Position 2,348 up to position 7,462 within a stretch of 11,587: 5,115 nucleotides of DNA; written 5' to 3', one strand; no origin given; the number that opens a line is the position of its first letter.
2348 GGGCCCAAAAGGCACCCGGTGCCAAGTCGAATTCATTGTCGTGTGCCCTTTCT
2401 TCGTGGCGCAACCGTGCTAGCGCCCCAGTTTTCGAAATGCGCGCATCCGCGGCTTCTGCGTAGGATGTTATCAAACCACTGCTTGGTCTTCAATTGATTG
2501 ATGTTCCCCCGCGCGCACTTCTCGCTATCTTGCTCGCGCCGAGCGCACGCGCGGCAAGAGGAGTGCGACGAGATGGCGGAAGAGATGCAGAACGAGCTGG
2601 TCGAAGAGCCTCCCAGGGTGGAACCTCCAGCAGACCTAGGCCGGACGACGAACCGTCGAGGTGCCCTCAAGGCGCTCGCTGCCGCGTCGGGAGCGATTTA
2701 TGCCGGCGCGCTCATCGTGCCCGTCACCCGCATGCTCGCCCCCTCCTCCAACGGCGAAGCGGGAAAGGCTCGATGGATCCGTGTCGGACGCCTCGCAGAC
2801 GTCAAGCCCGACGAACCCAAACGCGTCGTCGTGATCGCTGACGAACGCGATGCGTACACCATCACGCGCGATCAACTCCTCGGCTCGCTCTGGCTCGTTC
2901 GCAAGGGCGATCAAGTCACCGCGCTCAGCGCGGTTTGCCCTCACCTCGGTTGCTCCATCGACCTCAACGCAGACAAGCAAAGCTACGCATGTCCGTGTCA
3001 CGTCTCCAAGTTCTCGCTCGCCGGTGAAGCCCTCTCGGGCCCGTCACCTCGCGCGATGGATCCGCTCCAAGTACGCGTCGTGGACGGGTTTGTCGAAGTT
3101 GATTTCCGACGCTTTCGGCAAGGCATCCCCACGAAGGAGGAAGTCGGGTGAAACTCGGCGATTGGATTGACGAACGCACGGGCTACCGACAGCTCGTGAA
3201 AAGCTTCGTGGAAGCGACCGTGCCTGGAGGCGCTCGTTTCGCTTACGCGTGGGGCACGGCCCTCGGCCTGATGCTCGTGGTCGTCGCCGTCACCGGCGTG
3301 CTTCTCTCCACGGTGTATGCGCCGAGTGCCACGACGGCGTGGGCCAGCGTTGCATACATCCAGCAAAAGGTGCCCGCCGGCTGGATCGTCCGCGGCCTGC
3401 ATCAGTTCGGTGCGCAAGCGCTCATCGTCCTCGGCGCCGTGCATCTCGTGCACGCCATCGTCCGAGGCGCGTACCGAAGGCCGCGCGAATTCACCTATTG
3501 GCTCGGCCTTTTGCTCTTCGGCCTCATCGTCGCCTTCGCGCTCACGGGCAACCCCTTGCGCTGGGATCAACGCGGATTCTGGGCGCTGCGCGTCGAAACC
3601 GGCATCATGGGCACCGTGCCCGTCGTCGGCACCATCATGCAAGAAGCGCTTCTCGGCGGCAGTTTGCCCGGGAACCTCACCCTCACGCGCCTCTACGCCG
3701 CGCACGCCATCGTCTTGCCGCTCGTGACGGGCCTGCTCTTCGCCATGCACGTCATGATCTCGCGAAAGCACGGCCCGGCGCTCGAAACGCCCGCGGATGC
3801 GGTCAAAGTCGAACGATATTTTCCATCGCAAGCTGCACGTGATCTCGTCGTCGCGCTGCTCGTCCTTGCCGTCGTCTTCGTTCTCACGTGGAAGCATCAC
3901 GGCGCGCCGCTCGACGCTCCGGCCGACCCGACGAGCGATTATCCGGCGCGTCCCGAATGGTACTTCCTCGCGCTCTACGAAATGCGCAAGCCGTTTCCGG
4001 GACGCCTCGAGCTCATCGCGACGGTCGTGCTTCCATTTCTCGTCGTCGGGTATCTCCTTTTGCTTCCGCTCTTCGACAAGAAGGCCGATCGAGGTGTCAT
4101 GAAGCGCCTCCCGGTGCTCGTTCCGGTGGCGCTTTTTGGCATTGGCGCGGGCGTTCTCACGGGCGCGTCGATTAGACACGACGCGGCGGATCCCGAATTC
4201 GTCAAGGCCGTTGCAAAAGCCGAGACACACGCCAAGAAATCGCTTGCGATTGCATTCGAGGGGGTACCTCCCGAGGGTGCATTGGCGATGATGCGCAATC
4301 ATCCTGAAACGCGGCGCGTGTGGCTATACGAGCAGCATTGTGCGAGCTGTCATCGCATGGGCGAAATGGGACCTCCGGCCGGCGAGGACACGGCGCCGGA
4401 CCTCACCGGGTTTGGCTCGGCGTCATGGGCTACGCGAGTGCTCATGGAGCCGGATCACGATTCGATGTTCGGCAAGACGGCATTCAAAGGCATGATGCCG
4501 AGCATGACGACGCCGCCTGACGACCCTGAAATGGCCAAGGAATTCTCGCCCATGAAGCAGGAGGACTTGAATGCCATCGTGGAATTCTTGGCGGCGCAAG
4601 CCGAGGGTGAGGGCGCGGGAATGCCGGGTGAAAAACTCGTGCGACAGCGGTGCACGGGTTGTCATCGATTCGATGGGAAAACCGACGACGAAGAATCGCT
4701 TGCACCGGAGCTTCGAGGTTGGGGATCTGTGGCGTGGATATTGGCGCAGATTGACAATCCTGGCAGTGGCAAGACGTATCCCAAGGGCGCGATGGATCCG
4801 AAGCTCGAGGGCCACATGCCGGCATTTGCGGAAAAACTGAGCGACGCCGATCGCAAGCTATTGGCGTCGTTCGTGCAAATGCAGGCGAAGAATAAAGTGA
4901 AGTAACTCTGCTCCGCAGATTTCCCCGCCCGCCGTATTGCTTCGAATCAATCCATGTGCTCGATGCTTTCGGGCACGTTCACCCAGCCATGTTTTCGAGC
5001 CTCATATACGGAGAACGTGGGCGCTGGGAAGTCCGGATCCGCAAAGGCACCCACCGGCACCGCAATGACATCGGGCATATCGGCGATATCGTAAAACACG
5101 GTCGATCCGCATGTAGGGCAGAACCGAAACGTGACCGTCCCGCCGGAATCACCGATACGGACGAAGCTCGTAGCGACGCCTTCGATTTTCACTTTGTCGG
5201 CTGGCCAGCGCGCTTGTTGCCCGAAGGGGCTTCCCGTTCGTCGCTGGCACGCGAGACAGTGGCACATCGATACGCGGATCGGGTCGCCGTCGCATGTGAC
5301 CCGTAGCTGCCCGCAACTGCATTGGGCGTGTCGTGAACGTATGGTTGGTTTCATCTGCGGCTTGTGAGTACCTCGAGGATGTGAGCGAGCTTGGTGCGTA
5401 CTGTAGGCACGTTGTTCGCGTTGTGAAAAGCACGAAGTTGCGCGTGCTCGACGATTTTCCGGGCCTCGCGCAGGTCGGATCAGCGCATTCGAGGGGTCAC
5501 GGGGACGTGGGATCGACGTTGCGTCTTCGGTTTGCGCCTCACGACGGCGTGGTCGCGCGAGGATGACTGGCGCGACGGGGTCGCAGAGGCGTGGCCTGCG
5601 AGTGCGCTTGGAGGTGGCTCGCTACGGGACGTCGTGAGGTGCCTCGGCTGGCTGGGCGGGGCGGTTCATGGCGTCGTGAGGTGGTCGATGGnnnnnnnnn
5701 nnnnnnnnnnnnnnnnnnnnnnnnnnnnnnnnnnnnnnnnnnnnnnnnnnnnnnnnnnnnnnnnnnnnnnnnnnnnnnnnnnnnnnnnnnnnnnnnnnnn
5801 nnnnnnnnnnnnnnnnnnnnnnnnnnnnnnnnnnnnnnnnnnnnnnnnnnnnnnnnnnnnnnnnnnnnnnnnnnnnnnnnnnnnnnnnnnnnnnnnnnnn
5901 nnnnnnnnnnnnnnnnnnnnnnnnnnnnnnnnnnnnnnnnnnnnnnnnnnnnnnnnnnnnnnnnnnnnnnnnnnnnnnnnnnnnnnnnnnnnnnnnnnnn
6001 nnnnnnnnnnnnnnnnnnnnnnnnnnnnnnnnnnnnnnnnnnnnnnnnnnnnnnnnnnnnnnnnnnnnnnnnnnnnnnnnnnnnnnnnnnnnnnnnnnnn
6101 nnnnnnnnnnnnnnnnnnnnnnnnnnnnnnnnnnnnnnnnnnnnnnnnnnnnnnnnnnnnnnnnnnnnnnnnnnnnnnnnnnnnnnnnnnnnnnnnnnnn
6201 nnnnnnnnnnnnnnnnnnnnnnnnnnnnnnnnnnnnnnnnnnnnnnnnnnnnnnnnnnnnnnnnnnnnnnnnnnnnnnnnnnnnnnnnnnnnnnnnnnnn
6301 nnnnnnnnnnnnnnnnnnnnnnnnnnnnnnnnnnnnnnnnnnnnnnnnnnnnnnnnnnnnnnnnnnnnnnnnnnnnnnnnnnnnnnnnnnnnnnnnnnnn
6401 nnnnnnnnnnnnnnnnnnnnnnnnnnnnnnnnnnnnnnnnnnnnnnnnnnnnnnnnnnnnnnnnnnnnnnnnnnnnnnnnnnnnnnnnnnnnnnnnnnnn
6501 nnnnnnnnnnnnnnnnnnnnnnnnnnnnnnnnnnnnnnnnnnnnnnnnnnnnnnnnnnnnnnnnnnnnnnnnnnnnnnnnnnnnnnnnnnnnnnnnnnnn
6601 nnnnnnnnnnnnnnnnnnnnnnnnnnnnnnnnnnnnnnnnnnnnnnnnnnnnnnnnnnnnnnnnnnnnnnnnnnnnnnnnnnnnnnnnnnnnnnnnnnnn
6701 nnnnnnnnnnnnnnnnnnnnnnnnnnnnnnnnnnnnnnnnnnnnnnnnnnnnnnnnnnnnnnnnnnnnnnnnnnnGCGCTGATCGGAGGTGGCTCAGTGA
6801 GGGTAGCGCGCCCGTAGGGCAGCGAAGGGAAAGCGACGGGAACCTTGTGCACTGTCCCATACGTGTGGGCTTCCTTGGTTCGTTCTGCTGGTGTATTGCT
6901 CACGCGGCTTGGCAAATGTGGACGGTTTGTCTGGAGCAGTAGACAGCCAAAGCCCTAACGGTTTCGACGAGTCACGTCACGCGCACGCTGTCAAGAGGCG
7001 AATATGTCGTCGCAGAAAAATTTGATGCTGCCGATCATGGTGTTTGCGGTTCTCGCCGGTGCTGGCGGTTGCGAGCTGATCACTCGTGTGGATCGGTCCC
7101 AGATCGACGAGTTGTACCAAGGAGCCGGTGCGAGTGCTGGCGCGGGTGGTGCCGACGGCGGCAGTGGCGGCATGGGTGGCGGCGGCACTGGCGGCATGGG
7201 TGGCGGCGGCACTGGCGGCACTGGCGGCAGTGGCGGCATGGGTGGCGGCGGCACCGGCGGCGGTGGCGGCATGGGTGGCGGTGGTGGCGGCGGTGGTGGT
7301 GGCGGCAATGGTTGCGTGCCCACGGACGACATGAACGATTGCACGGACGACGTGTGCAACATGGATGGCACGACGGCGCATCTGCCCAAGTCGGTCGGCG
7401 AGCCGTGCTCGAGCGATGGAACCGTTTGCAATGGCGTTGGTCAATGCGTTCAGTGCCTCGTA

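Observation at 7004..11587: Giant surface protein built from nested tandem repeats, including stand-alone P-domains with no protease domain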

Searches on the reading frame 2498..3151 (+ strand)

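Call 14: search_protein_families(library=pfam, proteins=[window:2498-3151:+], max_evalue=1)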
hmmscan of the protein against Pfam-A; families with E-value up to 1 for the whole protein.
window:2498-3151:+ (217 aa): 3 families
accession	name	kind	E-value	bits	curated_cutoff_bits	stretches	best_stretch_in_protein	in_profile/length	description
PF00355.32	Rieske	-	3.5e-12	46.5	20.3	1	93-186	2-83/88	Rieske [2Fe-2S] domain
PF25471.1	TM_PetC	-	0.027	14.7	37.1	1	52-90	8-46/48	Iron-sulfur subunit PetC transmembrane anchor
PF13806.12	Rieske_2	-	0.23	11.9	27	1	136-201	32-103/104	Rieske-like [2Fe-2S] domain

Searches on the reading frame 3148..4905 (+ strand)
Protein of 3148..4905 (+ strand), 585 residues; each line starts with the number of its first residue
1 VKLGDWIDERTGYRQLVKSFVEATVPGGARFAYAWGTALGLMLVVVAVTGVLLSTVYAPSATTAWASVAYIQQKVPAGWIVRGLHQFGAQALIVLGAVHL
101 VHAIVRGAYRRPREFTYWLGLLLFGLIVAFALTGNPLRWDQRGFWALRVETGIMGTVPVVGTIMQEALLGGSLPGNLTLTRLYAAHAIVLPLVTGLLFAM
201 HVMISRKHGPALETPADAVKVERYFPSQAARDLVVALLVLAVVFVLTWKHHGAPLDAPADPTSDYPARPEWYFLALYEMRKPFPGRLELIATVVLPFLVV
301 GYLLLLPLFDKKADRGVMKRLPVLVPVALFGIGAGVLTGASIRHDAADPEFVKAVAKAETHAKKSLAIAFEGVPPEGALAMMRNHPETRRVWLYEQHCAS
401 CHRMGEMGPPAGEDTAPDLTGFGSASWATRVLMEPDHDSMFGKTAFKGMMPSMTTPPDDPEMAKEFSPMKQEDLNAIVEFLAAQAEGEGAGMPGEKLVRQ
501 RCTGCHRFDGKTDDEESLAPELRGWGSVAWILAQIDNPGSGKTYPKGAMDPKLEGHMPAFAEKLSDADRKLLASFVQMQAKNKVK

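Call 14: search_protein_families(library=pfam, proteins=[window:3148-4905:+], max_evalue=1)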
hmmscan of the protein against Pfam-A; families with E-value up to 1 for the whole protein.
window:3148-4905:+ (585 aa): 8 families
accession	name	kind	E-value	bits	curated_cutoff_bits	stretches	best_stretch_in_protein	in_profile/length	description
PF00033.24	Cytochrome_B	-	7.8e-38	130.6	27.2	1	23-208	4-188/189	Cytochrome b/b6/petB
PF13631.11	Cytochrom_B_N_2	-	5.2e-37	127.8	27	1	91-247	2-159/169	Cytochrome b(N-terminal)/b6/petB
PF00034.26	Cytochrom_C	-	4.4e-17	63.6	21.3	2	493-577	3-87/90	Cytochrome c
PF13442.11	Cytochrome_CBB3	-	2e-10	41.3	27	2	492-576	4-68/68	Cytochrome C oxidase, cbb3-type, subunit III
PF00032.22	Cytochrom_B_C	-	3.6e-05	24.4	20.7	1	268-337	12-78/102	Cytochrome b(C-terminal)/b6/petD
PF14358.11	DUF4405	-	0.0016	19.3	26.7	1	38-101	5-63/66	Domain of unknown function (DUF4405)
PF10616.14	DUF2471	-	0.0039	17.8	25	1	69-117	27-73/110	Protein of unknown function (DUF2471)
PF14495.11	Cytochrom_C550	-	0.34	11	27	0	494-517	29-51/136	Cytochrome c-550 domain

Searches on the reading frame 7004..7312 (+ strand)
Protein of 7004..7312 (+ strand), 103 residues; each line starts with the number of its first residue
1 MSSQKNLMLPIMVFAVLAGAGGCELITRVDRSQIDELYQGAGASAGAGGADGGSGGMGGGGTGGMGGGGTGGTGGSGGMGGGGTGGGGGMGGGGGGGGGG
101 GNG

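Call 58: search_protein_families(library=ncbifam, proteins=[window:7004-7312:+], max_evalue=1)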
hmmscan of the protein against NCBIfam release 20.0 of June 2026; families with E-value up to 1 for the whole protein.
window:7004-7312:+ (103 aa): 0 families
